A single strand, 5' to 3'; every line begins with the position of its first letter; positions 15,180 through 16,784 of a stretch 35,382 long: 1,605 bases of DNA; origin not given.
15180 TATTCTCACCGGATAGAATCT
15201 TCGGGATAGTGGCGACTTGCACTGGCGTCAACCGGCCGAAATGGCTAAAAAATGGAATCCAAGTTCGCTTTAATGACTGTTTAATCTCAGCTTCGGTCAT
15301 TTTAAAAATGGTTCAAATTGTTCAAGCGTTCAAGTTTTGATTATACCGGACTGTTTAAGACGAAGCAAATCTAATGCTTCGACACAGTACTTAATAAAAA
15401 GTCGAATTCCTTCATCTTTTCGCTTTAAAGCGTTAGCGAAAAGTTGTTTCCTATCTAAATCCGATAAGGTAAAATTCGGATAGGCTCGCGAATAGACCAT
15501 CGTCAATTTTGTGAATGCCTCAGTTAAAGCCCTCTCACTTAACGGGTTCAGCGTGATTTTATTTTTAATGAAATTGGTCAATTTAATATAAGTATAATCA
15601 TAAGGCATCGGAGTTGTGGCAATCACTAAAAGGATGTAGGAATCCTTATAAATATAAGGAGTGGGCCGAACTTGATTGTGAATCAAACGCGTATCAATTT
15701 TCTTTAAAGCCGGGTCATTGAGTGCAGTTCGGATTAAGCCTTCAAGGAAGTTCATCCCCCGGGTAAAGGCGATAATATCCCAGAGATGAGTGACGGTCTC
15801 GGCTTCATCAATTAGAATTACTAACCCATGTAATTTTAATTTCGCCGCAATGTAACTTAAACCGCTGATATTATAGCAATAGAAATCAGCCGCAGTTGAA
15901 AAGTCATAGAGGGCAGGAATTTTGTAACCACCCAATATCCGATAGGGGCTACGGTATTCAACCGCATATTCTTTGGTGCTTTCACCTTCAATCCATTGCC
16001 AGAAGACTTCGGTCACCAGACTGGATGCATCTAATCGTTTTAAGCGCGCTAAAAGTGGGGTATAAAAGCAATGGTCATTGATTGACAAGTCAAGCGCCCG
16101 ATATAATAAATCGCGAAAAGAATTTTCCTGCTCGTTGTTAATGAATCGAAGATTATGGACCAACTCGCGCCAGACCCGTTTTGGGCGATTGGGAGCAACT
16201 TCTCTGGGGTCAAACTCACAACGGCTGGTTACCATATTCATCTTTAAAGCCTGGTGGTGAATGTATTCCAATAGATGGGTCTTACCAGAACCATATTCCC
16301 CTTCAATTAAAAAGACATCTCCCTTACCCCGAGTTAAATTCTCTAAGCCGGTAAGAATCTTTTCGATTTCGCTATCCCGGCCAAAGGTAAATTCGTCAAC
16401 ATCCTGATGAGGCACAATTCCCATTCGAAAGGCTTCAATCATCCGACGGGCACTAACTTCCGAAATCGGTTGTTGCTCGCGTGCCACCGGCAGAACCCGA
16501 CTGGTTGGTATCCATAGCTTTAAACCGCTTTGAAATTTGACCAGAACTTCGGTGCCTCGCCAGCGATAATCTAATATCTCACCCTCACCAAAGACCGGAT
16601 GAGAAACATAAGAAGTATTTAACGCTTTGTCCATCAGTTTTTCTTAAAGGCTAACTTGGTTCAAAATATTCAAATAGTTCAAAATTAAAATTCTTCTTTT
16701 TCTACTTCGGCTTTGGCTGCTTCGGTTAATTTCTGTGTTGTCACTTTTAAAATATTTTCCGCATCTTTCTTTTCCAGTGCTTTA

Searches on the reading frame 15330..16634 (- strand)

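Call 8: search_protein_families(library=pfam, max_evalue=0.01, proteins=[window:15330-16634:-])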
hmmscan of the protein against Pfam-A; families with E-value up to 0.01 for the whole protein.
window:15330-16634:- (434 aa): 6 families
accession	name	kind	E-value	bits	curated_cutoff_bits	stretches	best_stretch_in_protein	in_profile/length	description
PF10923.14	BrxC_BrxD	-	1.1e-27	97.5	22.2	1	57-177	1-124/414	BREX system ATP-binding protein BrxC/D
PF13191.12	AAA_16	-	7.3e-09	36.8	32.6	1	84-240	3-104/167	AAA ATPase domain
PF07693.20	KAP_NTPase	-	0.00026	20.8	20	1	86-135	1-50/293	KAP family P-loop domain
PF13401.12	AAA_22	-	0.00067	20.4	27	0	107-181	7-54/130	AAA domain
PF24883.2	NPHP3_N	-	0.0019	18.9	24.8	1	104-183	21-100/164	Nephrocystin 3, N-terminal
PF25199.1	nSTAND_NTPase5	-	0.0094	16.2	34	0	90-130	25-66/145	Novel STAND NTPase 5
